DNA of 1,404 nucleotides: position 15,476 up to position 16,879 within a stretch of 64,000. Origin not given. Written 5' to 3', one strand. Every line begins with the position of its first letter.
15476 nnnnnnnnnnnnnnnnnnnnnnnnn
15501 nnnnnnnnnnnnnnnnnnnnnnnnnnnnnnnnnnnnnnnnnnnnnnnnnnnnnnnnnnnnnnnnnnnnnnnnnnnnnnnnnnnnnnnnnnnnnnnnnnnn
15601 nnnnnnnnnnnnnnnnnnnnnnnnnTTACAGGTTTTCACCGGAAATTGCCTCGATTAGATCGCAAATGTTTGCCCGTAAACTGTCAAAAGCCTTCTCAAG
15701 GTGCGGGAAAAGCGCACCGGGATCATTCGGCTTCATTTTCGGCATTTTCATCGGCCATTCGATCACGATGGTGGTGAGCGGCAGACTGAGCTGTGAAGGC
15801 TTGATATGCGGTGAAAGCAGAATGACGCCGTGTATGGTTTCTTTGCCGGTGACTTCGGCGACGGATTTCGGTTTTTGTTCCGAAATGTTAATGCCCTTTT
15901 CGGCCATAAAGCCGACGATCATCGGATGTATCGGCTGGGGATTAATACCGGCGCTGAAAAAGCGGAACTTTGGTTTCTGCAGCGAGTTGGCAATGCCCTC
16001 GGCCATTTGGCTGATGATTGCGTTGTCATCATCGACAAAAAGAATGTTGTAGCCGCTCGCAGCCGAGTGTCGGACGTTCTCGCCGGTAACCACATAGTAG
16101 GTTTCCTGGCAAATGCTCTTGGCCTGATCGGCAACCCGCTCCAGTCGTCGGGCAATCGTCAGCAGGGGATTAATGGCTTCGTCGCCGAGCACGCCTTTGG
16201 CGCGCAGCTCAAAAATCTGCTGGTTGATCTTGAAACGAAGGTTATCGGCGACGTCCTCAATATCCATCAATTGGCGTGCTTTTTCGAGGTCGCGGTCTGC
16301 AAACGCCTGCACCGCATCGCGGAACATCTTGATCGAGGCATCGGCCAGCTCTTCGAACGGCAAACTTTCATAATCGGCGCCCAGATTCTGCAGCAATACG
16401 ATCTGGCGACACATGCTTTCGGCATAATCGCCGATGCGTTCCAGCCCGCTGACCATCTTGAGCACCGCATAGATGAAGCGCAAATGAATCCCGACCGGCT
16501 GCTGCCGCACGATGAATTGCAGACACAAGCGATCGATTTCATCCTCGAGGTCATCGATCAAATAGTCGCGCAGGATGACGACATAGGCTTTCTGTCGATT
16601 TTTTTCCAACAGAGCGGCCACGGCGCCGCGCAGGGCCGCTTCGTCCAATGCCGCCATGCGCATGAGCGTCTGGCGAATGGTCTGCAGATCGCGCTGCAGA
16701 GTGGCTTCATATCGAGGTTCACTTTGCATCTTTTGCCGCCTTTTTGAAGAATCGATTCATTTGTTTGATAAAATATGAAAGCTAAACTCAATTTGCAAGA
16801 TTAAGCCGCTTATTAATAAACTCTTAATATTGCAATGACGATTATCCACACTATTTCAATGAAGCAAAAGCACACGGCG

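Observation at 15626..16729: PhoU fused to a catalytically dead LMW-PTP/ArsC-like domain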

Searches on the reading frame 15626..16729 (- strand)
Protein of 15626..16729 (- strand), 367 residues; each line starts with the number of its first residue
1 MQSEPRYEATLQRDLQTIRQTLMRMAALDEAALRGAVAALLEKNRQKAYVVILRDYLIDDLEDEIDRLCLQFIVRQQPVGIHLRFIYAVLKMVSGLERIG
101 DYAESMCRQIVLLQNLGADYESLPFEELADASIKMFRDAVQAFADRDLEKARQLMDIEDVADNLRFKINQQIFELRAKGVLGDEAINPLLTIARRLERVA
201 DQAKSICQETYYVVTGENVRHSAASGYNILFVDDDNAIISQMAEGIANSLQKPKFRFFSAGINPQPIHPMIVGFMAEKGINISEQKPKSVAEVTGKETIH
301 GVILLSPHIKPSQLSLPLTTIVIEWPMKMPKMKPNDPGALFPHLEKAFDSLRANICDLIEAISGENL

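Call 3: search_protein_families(library=pfam, proteins=[window:15626-16729:-], max_evalue=1)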
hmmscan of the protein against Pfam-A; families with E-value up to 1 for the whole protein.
window:15626-16729:- (367 aa): 6 families
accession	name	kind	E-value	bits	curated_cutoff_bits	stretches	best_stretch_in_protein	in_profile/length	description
PF01895.24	PhoU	-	2.2e-35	121.3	23.5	2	22-109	1-88/89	PhoU domain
PF01451.26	LMWPc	-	1.8e-05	25.4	23.2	1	229-294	1-74/144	Low molecular weight phosphotyrosine protein phosphatase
PF04525.18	LOR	-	0.00069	19.7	24.5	1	156-305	31-164/187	LURP-one-related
PF12804.13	NTP_transf_3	-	0.029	15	27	1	196-253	27-83/160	MobA-like NTP transferase domain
PF10759.14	BPA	-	0.14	12.2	29.5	1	23-90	39-100/161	Bacterial proteasome activator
PF17881.8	TseB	-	0.17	12.4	26.5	1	208-218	24-34/45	Cell wall elongation regulator TseB-like domain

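Call 4: search_protein_families(library=ncbifam, proteins=[window:15626-16729:-], max_evalue=1)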
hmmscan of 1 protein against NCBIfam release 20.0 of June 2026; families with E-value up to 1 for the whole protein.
window:15626-16729:- (367 aa): 6 families
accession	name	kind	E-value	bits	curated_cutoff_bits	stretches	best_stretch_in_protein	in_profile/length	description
TIGR02135.1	phoU_full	equivalog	1.1e-42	146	130.25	1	11-219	3-212/212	phosphate signaling complex protein PhoU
NF008332.0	PRK11115.1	equivalog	1.4e-30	106.5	342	1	11-226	14-229/239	phosphate signaling complex protein PhoU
TIGR02691.1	arsC_pI258_fam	equivalog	5.7e-10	39.5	174.3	1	230-349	2-120/129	arsenate reductase (thioredoxin)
TIGR02689.1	ars_reduc_gluta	equivalog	6.6e-10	39.3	157.6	1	229-297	3-71/126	arsenate reductase, glutathione/glutaredoxin type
NF010053.0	PRK13530.1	subfamily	5e-07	30.1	215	1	229-292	6-69/133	arsenate reductase (thioredoxin)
TIGR00153.1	TIGR00153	hypoth_equivalog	0.023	14.4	104.3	1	90-206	84-205/217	TIGR00153 family protein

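Call 5: search_solved_structures(query=window:15626-16729:-, max_evalue=1, show_alignments=3)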
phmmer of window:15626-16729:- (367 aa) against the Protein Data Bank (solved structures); distinct sequences matched with E-value up to 1: 21.
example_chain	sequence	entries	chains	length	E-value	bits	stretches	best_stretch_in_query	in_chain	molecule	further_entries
1t72_A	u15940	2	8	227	8.1e-22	81.2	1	11-222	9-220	Phosphate transport system protein phoU homolog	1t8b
1xwm_A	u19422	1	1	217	2.2e-19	73.2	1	10-218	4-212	phosphate uptake regulator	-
4q25_A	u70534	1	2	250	4.4e-18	69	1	12-223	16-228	Phosphate-specific transport system accessory protein PhoU homolog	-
2i0m_A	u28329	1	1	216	1.5e-16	63.9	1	14-219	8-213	Phosphate transport system protein phoU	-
1sum_B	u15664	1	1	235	5.2e-13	52.3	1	15-219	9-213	Phosphate transport system protein phoU homolog 2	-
2myu_A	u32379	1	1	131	5.9e-06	29.1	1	229-290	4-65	Glutaredoxin arsenate reductase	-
2l19_A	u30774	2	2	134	1.2e-05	28.1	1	228-290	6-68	Arsenate reductase | Glutaredoxin arsenate reductase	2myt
2l17_A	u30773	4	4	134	1.3e-05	28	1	228-290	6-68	Arsenate reductase | Glutaredoxin arsenate reductase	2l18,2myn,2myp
2ipa_B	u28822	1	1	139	0.00046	22.9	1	229-287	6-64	Protein arsC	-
1jl3_A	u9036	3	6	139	0.0012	21.6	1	229-287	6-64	ARSENATE REDUCTASE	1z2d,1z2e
3t38_A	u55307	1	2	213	0.0023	20.6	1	227-292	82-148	Arsenate Reductase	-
8p5n_A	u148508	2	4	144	0.0046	19.6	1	227-349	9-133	Low molecular weight phosphatase family protein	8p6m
2cd7_A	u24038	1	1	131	0.019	17.6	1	229-288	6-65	PROTEIN ARSC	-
6sga_FW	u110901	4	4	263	0.019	17.5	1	225-296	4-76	mt-SAF26 | LMWPc domain-containing protein | Low molecular weight protein tyrosine phosphatase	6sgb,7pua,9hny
1rxe_A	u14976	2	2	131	0.025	17.2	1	228-286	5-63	Arsenate reductase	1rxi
1jf8_A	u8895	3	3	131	0.028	17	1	228-286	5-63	arsenate reductase | Protein arsC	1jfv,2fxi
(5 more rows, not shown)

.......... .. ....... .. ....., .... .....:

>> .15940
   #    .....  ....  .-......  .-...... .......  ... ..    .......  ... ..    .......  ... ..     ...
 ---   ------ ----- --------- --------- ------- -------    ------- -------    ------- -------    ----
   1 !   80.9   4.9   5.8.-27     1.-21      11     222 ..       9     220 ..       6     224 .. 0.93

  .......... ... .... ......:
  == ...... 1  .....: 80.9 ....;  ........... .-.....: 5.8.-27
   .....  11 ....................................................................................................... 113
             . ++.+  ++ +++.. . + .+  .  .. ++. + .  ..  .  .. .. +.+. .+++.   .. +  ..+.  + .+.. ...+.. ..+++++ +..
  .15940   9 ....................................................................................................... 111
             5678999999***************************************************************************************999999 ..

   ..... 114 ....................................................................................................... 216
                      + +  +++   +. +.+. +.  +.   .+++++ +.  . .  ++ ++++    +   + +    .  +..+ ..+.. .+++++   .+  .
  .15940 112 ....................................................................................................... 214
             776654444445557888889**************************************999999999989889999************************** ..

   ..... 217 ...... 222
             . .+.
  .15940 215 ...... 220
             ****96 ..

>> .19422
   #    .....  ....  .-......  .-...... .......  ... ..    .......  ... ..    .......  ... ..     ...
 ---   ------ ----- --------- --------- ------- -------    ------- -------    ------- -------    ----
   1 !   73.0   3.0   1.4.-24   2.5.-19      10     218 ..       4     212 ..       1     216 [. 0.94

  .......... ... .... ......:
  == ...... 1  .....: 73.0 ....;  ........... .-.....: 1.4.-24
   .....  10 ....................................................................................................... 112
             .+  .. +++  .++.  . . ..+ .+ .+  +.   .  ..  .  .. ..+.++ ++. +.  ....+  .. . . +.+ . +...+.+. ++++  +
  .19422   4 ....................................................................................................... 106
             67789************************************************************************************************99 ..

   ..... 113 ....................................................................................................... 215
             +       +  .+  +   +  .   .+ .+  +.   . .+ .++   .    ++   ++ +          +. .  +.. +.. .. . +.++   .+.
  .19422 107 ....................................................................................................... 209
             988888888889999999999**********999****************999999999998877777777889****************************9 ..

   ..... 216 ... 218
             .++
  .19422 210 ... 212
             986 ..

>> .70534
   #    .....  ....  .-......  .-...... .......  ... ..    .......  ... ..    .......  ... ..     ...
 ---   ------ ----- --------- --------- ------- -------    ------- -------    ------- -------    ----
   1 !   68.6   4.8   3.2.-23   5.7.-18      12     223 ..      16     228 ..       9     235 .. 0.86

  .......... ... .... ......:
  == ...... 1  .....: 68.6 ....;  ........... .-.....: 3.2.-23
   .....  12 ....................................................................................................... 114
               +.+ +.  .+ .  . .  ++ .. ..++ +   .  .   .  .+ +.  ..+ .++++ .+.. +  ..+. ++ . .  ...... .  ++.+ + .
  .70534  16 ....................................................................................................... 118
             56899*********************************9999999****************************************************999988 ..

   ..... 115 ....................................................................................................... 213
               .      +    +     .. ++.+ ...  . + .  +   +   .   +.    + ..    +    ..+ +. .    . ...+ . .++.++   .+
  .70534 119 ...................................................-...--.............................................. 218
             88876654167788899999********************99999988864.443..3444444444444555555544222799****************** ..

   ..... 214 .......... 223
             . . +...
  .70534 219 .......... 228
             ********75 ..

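Call 6: find_homologous_proteins(query=window:15626-16729:-, max_evalue=0.00001)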
Query window:15626-16729:- (367 aa): 2370 proteins with E <= 0.00001 among 8000 candidates; the best 120 are listed.
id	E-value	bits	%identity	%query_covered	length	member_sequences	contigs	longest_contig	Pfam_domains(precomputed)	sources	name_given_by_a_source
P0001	2.3e-189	647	100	80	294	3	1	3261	PF01895.25,PF01451.28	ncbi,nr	ncbi:MAG: hypothetical protein ONA69_07845, partial [candidate division KSB1 bacterium]|nr:hypotheti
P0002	7.1e-166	570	71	100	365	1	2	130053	PF01895.25,PF01451.28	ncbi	-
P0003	3.3e-156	538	66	100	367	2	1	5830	PF01895.25,PF01451.28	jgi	jgi:phosphate transport system protein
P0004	2.2e-154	532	65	100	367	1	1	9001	PF01895.25,PF01451.28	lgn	-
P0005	6.9e-154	530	66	100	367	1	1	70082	PF01895.25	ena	-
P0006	6.1e-150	517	65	100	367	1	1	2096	PF01895.25,PF01451.28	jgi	jgi:phosphate transport system protein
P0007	2.3e-132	460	59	100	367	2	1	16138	PF01895.25,PF01451.28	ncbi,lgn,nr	ncbi:phosphate signaling complex protein PhoU [candidate division KSB1 bacterium]|nr:phosphate signa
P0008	2.3e-106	374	49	99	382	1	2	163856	PF01895.25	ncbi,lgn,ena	-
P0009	6.9e-100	353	48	99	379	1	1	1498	PF01865.22,PF01895.25,PF01451.28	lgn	-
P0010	5.3e-96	340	46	98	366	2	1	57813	PF01895.25,PF01451.28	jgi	jgi:phosphate transport system protein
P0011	2.1e-95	338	47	98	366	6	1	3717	PF01895.25,PF01451.28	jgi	-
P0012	3.1e-94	334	47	99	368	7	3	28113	PF01895.25,PF01451.28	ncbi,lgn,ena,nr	ncbi:MAG: phosphate signaling complex protein PhoU [Verrucomicrobia bacterium]|nr:phosphate signalin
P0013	4.0e-94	334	47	99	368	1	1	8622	PF01895.25,PF01451.28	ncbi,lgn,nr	ncbi:MAG: phosphate signaling complex protein PhoU [Verrucomicrobia bacterium]|nr:phosphate signalin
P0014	4.5e-94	334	46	98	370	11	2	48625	PF01895.25,PF01451.28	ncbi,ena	-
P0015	1.3e-93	332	46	99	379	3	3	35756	PF01865.22,PF01895.25,PF01451.28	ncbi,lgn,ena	-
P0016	1.9e-93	332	46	98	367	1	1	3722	PF01895.25,PF01451.28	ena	-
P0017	2.0e-93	332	46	98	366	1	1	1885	PF01865.22,PF01895.25,PF01451.28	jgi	jgi:phosphate transport system protein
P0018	2.2e-93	331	47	98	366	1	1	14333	PF01865.22,PF01895.25,PF01451.28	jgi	jgi:phosphate transport system protein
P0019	2.7e-93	331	49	99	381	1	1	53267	PF01895.25,PF01451.28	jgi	jgi:phosphate transport system protein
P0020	3.2e-93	331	47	98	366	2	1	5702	PF01865.22,PF01895.25,PF01451.28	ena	-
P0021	3.2e-93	331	44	100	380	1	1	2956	PF01865.22,PF01895.25,PF01451.28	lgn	-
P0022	3.9e-93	331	45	98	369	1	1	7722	PF01895.25,PF01451.28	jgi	jgi:phosphate transport system protein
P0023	5.9e-93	330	46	98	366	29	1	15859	PF01865.22,PF01895.25,PF01451.28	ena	-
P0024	6.6e-93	330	48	98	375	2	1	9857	PF01895.25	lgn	-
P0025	7.1e-93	330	47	98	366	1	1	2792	PF01895.25,PF01451.28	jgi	jgi:phosphate transport system protein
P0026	7.2e-93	330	45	99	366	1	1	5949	PF01895.25,PF01451.28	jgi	jgi:phosphate transport system protein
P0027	1.2e-92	329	47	99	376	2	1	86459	PF01865.22,PF01895.25,PF01451.28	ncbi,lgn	-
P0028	1.2e-92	329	46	98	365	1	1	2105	PF01895.25,PF01451.28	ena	-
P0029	2.2e-92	328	46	98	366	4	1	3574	PF01865.22,PF01895.25,PF01451.28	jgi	jgi:phosphate transport system protein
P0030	2.7e-92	328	46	98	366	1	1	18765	PF01895.25,PF01451.28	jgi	jgi:phosphate transport system protein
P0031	2.8e-92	328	46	97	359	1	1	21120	PF01895.25,PF01451.28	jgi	jgi:phosphate transport system protein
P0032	2.9e-92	328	46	98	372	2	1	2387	PF01895.25,PF01451.28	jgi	jgi:phosphate transport system protein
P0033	3.3e-92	328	46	98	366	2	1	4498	PF01895.25,PF01451.28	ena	-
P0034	3.9e-92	327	46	99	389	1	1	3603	PF01865.22,PF01895.25,PF01451.28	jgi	jgi:phosphate transport system protein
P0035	4.6e-92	327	45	100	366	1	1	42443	PF01895.25,PF01451.28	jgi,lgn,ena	-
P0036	6.0e-92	327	46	98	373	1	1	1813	PF01895.25,PF01451.28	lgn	-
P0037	6.3e-92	327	45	99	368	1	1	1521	PF01895.25,PF01451.28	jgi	jgi:phosphate transport system protein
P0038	6.8e-92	327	46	100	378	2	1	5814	PF01895.25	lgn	-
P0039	8.5e-92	326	45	100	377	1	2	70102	PF01865.22,PF01895.25,PF01451.28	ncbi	-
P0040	9.1e-92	326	45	98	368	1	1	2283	PF01865.22,PF01895.25,PF01451.28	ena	-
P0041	1.0e-91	326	46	98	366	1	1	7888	PF01895.25,PF01451.28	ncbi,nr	ncbi:MAG: phosphate signaling complex protein PhoU [Chloroflexi bacterium]|nr:phosphate signaling co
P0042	1.3e-91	326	45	98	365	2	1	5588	PF01865.22,PF01895.25,PF01451.28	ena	-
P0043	1.5e-91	325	45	99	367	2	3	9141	PF01895.25,PF01451.28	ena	-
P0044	1.6e-91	325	45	100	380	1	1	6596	PF01865.22,PF01895.25,PF01451.28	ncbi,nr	ncbi:phosphate signaling complex protein PhoU [candidate division KSB1 bacterium]|nr:phosphate signa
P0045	1.7e-91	325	46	99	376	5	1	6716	PF01895.25,PF01451.28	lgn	-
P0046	2.0e-91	325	46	98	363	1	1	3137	PF01895.25,PF01451.28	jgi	-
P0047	2.5e-91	325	46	98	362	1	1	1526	PF01865.22,PF01895.25,PF01451.28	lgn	-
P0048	2.8e-91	324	47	98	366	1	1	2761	PF01895.25,PF01451.28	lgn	-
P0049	3.5e-91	324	45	98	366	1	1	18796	PF01865.22,PF01895.25,PF01451.28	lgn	-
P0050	3.6e-91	324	46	98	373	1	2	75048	PF01895.25,PF01451.28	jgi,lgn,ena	jgi:phosphate transport system protein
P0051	3.7e-91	324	46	98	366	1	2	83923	PF01895.25,PF01451.28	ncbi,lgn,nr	ncbi:MAG: phosphate signaling complex protein PhoU [Verrucomicrobia subdivision 3 bacterium]|nr:phos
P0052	3.8e-91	324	45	98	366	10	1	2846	PF01865.22,PF01895.25,PF01451.28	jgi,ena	-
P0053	3.9e-91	324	46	99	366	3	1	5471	PF01865.22,PF01895.25,PF01451.28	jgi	jgi:phosphate transport system protein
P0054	4.6e-91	324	46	98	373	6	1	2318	PF01895.25,PF01451.28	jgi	jgi:phosphate transport system protein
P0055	4.8e-91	324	47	97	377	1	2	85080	PF01895.25,PF01451.28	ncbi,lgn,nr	ncbi:MAG: phosphate signaling complex protein PhoU [Verrucomicrobia bacterium]|nr:phosphate signalin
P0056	5.0e-91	324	45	98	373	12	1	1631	PF01895.25,PF01451.28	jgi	-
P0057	5.6e-91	324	46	97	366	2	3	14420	PF01895.25,PF01451.28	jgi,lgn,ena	jgi:phosphate transport system protein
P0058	5.7e-91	323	46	98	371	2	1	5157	PF01895.25,PF01451.28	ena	-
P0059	5.7e-91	323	45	98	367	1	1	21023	PF01895.25,PF01451.28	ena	-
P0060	6.0e-91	323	46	98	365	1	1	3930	PF01865.22,PF01895.25,PF01451.28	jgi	jgi:phosphate transport system protein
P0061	7.3e-91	323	46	98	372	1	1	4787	PF01895.25,PF01451.28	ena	-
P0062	7.3e-91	323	47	98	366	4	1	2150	PF01895.25,PF01451.28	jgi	jgi:phosphate transport system protein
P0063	9.1e-91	323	46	99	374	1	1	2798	PF01865.22,PF01895.25,PF01451.28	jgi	jgi:phosphate transport system protein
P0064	1.0e-90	323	44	100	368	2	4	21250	PF01895.25,PF01451.28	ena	-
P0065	1.1e-90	322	45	98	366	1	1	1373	PF01895.25,PF01451.28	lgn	-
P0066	1.2e-90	322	47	98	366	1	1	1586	PF01865.22,PF01895.25,PF01451.28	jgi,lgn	jgi:phosphate transport system protein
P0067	1.2e-90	322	47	98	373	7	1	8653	PF01895.25,PF01451.28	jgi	-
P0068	1.3e-90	322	44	98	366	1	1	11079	PF01865.22,PF01895.25,PF01451.28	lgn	-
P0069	1.6e-90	322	46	97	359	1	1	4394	PF01895.25,PF01451.28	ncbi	-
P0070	1.7e-90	322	45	98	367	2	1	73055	PF01895.25,PF01451.28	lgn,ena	-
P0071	1.8e-90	322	45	100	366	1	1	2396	PF01895.25,PF01451.28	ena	-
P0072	1.8e-90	322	48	98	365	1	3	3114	PF01865.22,PF01895.25,PF01451.28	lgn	-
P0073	1.9e-90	322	45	100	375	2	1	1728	PF01895.25,PF01451.28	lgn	-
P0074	1.9e-90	322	46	98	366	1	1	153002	PF01865.22,PF01895.25,PF01451.28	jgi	jgi:phosphate transport system protein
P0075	2.0e-90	322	45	98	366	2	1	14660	PF01895.25,PF01451.28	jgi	jgi:phosphate transport system protein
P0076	2.1e-90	322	45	98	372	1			PF01895.25,PF01451.28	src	-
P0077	2.1e-90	322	46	99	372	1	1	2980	PF01895.25,PF01451.28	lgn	-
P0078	2.6e-90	321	46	99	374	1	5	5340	PF01865.22,PF01895.25,PF01451.28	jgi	jgi:phosphate transport system protein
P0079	2.6e-90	321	47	98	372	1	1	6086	PF01895.25,PF01451.28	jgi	-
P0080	3.5e-90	321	46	98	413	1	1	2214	PF01895.25,PF01451.28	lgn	-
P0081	3.6e-90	321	45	98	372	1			PF01895.25,PF01451.28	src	-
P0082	3.8e-90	321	45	98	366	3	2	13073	PF01865.22,PF01895.25,PF01451.28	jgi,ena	-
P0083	4.3e-90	321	45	98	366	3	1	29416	PF01865.22,PF01895.25,PF01451.28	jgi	jgi:phosphate transport system protein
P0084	5.0e-90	320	46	98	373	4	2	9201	PF01865.22,PF01895.25,PF01451.28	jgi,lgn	-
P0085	5.3e-90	320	46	98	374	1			PF01895.25,PF01451.28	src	-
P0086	5.6e-90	320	44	99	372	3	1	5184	PF01895.25,PF01451.28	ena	-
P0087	6.6e-90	320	46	98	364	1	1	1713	PF01895.25,PF01451.28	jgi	-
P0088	7.2e-90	320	45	98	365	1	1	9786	PF01865.22,PF01895.25,PF01451.28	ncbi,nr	ncbi:MAG TPA: phosphate signaling complex protein PhoU [Methylomirabilota bacterium]|nr:phosphate si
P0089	8.7e-90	320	46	99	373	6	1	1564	PF01895.25,PF01451.28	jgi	jgi:phosphate transport system protein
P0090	8.8e-90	320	45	98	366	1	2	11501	PF01895.25,PF01451.28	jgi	jgi:phosphate transport system protein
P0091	9.2e-90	320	45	100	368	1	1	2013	PF01895.25,PF01451.28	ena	-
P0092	9.7e-90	319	45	98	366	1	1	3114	PF01895.25,PF01451.28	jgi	jgi:phosphate transport system protein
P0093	1.1e-89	319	45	98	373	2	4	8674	PF01895.25,PF01451.28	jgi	jgi:phosphate transport system protein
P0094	1.3e-89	319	47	98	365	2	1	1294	PF01865.22,PF01895.25,PF01451.28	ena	-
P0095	1.3e-89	319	45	98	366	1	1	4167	PF01895.25,PF01451.28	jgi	jgi:phosphate transport system protein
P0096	1.4e-89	319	45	98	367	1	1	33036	PF01895.25,PF01451.28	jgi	jgi:phosphate transport system protein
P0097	1.4e-89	319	45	98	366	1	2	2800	PF01865.22,PF01895.25,PF01451.28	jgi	jgi:phosphate transport system protein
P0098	1.4e-89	319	44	99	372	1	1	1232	PF01895.25,PF01451.28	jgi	jgi:phosphate transport system protein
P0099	1.5e-89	319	45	98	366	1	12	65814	PF01895.25,PF01451.28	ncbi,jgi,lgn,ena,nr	ncbi:MAG: phosphate signaling complex protein PhoU [Verrucomicrobia bacterium]|nr:phosphate signalin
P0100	1.6e-89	319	47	97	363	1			PF01895.25,PF01451.28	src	-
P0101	1.6e-89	319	45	98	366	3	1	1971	PF01895.25,PF01451.28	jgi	jgi:phosphate transport system protein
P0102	1.7e-89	319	44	98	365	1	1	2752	PF01865.22,PF01895.25,PF01451.28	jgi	jgi:phosphate transport system protein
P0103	1.8e-89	319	45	98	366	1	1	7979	PF01895.25,PF01451.28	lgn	-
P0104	2.5e-89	318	46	98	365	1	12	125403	PF01895.25,PF01451.28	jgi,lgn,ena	-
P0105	2.6e-89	318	43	98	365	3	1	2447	PF01895.25,PF01451.28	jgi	jgi:phosphate transport system protein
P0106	3.5e-89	318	44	98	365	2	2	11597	PF01865.22,PF01895.25,PF01451.28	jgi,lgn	jgi:phosphate transport system protein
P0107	3.6e-89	318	44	97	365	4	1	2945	PF01865.22,PF01895.25,PF01451.28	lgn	-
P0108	3.6e-89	318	46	98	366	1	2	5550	PF01895.25,PF01451.28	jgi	jgi:phosphate transport system protein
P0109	3.9e-89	317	45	99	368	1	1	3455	PF01895.25,PF01451.28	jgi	jgi:phosphate transport system protein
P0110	4.1e-89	317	46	98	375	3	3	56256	PF01895.25,PF01451.28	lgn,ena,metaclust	metaclust:\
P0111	5.1e-89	317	45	98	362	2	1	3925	PF01895.25,PF01451.28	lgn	-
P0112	5.1e-89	317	46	97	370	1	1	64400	PF01895.25,PF01451.28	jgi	jgi:phosphate transport system protein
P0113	5.3e-89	317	46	98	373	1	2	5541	PF01895.25,PF01451.28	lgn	-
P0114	5.3e-89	317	45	98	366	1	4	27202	PF01865.22,PF01895.25,PF01451.28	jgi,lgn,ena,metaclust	metaclust:\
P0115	5.4e-89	317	43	100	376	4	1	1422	PF01895.25,PF01451.28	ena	-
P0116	5.4e-89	317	46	98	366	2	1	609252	PF01865.22,PF01895.25,PF01451.28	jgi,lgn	jgi:phosphate transport system protein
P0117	5.9e-89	317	45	98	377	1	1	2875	PF01895.25,PF01451.28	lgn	-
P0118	6.5e-89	317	44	98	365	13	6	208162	PF01865.22,PF01895.25,PF01451.28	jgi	jgi:phosphate transport system protein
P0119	6.5e-89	317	45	98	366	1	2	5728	PF01895.25,PF01451.28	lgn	-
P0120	6.8e-89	317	44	99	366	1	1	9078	PF01895.25,PF01451.28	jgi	jgi:phosphate transport system protein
